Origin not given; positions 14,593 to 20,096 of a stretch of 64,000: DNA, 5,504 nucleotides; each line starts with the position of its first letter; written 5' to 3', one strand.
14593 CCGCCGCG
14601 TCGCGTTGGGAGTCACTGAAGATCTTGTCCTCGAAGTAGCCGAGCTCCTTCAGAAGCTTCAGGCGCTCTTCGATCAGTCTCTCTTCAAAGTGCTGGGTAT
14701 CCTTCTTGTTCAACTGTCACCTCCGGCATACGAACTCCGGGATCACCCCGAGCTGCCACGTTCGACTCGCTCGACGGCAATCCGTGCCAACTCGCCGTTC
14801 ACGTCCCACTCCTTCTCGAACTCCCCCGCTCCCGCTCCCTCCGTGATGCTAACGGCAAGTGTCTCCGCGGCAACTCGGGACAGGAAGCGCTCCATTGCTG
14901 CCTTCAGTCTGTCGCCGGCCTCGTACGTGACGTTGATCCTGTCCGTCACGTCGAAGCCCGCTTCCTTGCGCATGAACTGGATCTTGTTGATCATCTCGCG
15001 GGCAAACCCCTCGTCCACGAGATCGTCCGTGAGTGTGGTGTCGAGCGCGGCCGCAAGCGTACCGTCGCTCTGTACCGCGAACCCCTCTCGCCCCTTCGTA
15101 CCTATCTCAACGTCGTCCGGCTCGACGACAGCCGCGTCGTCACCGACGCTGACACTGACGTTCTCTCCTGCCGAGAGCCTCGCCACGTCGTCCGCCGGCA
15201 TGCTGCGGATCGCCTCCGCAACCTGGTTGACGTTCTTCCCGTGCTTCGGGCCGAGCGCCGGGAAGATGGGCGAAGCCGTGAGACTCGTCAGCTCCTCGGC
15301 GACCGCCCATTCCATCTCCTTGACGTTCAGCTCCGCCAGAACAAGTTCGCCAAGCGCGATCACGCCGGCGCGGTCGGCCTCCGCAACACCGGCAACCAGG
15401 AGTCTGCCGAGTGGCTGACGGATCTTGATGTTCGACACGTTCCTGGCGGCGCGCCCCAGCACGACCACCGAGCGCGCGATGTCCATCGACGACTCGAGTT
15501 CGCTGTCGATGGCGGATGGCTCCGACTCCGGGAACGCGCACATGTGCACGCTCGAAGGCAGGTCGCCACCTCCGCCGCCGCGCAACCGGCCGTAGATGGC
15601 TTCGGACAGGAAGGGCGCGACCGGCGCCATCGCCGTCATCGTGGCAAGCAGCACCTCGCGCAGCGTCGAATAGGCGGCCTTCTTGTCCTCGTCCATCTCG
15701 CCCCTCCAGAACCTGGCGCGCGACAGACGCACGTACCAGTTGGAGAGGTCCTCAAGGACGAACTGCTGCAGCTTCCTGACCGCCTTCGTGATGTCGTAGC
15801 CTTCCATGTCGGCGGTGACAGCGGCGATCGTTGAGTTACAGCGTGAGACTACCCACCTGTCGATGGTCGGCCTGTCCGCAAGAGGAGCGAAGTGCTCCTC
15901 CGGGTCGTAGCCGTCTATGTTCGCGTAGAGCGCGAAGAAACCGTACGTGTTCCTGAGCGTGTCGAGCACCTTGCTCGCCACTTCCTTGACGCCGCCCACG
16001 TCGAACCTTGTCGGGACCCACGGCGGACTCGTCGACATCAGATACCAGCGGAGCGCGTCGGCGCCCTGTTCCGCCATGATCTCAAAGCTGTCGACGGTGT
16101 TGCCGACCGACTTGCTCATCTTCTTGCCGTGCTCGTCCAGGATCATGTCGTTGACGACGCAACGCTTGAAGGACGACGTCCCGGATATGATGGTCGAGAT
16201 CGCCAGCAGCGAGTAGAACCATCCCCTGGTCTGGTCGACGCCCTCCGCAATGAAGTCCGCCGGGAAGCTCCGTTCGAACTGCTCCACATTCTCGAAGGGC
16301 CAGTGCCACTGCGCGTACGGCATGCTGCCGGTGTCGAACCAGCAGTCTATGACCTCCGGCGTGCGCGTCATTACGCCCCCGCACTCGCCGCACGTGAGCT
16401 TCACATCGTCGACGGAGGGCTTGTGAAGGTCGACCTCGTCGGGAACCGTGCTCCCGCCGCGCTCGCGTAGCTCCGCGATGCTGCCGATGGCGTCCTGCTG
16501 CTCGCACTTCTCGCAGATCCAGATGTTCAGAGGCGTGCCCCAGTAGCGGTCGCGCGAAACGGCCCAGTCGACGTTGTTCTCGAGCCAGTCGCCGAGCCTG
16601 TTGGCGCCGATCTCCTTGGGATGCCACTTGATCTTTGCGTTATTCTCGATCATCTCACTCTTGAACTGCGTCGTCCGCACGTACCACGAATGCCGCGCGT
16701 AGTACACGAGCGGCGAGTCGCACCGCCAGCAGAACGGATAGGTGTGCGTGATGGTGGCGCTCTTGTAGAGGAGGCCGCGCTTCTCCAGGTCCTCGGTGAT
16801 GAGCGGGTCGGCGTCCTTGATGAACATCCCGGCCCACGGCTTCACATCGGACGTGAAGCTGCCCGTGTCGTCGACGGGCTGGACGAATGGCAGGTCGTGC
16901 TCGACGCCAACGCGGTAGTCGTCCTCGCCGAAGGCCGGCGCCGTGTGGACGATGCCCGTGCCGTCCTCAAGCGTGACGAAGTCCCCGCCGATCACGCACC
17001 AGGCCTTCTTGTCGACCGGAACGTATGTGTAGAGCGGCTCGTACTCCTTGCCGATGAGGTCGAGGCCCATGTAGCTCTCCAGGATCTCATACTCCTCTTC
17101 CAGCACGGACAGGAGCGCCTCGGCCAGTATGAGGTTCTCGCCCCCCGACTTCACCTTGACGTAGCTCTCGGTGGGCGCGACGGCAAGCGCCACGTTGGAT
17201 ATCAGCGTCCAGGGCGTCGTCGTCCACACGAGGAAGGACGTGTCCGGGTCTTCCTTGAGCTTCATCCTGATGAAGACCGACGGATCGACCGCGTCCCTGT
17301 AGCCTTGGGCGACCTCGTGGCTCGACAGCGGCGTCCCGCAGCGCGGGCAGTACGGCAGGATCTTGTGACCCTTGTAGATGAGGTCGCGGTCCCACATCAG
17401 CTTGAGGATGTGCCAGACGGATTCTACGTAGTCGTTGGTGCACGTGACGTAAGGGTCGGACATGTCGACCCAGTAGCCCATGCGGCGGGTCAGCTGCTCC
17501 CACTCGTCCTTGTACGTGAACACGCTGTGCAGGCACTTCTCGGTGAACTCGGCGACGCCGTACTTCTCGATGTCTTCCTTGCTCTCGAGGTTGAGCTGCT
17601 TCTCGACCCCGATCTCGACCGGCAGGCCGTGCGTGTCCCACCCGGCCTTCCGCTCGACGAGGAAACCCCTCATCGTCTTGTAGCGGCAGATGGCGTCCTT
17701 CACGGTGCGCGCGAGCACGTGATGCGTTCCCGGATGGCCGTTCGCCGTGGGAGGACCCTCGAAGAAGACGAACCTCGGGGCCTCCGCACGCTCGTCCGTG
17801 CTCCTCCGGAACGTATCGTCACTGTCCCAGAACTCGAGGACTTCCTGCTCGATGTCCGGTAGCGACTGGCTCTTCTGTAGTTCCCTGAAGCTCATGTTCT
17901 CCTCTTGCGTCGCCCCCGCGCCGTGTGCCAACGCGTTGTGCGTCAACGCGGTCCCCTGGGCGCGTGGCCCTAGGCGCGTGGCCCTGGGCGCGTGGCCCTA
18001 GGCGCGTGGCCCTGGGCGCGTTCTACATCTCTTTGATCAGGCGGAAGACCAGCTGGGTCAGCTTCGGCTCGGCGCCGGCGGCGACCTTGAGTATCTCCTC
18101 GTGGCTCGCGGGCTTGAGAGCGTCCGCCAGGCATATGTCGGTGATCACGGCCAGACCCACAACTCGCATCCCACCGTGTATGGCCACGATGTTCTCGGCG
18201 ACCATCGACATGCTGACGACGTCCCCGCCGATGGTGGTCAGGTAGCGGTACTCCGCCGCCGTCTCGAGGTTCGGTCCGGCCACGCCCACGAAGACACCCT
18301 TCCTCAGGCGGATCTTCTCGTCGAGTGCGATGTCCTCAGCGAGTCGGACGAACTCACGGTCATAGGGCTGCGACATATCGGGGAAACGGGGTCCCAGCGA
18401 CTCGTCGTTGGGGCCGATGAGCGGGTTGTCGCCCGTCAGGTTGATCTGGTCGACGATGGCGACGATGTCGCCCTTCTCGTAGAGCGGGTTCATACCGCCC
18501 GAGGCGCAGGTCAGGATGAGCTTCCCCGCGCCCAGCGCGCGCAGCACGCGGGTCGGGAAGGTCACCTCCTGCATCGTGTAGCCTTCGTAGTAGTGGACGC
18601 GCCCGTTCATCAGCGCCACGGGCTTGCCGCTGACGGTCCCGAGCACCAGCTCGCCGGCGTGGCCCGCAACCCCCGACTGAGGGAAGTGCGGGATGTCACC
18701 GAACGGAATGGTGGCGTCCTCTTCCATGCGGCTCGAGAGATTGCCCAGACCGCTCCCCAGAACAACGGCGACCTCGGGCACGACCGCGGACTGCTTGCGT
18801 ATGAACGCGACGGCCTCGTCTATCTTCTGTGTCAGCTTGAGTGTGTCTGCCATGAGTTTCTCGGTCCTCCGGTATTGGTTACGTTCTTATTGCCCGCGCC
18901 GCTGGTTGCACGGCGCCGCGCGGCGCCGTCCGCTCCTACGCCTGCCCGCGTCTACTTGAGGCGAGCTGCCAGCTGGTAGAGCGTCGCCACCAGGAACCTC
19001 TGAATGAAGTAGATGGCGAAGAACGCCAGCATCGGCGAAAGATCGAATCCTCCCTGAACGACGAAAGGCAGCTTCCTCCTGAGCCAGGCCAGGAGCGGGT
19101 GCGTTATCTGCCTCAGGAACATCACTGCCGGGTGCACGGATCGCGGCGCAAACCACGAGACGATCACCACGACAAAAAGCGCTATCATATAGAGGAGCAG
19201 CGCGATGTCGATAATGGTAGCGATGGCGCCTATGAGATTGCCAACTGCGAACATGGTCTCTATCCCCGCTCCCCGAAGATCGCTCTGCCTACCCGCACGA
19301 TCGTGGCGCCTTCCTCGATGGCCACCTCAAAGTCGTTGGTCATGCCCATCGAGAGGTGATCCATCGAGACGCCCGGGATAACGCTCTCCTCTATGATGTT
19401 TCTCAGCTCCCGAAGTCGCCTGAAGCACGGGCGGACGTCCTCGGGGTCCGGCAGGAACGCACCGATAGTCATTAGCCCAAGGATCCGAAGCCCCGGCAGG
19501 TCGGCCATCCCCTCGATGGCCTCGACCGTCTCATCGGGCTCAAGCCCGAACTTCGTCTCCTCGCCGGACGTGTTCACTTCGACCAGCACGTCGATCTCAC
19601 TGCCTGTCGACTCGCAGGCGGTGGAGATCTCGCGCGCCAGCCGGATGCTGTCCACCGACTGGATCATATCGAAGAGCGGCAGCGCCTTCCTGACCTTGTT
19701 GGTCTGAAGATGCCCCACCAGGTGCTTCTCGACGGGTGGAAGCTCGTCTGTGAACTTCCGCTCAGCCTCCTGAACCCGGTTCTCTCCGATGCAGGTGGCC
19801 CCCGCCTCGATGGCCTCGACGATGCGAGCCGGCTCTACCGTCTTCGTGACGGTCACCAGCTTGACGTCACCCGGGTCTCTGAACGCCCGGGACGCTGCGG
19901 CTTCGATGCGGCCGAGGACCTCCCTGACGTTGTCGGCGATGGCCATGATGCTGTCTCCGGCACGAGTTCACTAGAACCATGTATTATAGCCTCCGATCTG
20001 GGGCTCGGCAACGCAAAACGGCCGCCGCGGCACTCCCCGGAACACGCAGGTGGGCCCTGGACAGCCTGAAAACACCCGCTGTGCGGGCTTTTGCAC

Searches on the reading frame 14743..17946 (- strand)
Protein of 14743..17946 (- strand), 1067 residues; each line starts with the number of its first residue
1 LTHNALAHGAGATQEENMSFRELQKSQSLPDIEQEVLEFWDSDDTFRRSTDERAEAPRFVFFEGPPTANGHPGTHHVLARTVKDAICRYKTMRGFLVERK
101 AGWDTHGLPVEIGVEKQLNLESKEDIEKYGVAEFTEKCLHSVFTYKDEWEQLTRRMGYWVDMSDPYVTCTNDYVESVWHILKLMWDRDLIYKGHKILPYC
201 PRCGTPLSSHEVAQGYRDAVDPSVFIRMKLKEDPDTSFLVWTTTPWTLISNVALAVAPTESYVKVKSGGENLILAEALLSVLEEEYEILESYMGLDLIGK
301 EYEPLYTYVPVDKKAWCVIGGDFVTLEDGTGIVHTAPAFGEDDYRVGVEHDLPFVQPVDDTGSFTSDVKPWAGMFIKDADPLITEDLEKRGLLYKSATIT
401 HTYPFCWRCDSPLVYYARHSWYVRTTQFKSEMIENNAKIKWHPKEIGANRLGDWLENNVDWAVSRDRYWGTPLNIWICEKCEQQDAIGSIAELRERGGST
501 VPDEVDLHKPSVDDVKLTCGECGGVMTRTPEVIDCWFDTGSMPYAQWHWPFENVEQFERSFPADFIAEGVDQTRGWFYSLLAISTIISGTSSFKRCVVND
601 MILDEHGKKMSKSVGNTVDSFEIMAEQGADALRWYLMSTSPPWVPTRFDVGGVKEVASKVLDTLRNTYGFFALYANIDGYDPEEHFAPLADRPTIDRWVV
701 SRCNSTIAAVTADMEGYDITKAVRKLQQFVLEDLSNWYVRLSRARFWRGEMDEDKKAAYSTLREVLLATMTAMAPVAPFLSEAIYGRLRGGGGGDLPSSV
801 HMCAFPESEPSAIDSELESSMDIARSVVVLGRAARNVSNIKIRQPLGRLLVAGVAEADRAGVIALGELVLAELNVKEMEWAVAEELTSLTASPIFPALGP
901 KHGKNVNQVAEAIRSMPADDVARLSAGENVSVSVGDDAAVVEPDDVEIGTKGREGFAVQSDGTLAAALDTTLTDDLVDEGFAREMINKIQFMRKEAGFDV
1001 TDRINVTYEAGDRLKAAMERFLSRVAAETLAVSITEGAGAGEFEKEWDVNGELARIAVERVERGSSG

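Call 12: search_protein_families(library=pfam, max_evalue=0.00001, proteins=[window:14743-17946:-])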
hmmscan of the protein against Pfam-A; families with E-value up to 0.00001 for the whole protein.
window:14743-17946:- (1067 aa): 4 families
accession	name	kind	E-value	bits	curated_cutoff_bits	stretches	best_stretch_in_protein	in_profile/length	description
PF00133.28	tRNA-synt_1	-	1.1e-121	406.9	22.7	1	36-640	2-406/414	tRNA synthetases class I (I, L, M and V)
PF19302.4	DUF5915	-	1.3e-48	165.6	27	1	867-1061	2-195/195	Domain of unknown function (DUF5915)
PF08264.19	Anticodon_1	-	3.8e-34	118.1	25.1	1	696-846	1-144/148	Anticodon-binding domain of tRNA ligase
PF09334.17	tRNA-synt_1g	-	6.2e-14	52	20.1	0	596-662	314-381/391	tRNA synthetases class I (M)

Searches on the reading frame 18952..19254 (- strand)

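Call 12: search_protein_families(library=pfam, max_evalue=0.00001, proteins=[window:18952-19254:-])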
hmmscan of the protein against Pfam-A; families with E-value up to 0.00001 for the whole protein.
window:18952-19254:- (100 aa): 1 family
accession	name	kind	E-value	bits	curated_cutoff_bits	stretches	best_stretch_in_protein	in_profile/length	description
PF02325.22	YGGT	-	7.6e-17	61.9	27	1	17-88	2-70/70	YGGT family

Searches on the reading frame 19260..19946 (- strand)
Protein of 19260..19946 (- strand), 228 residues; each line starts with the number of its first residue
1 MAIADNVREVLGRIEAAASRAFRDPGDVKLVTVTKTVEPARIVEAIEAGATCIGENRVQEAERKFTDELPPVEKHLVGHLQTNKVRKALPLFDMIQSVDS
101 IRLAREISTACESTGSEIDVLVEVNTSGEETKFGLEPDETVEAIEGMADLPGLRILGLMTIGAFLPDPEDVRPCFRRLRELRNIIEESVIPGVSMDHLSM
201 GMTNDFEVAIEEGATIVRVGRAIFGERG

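Call 12: search_protein_families(library=pfam, max_evalue=0.00001, proteins=[window:19260-19946:-])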
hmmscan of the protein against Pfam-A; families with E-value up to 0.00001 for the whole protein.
window:19260-19946:- (228 aa): 1 family
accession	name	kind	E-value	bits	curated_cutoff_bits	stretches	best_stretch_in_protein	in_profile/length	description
PF01168.26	Ala_racemase_N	-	7.3e-21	75.3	24.1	1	25-226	19-218/220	Alanine racemase, N-terminal domain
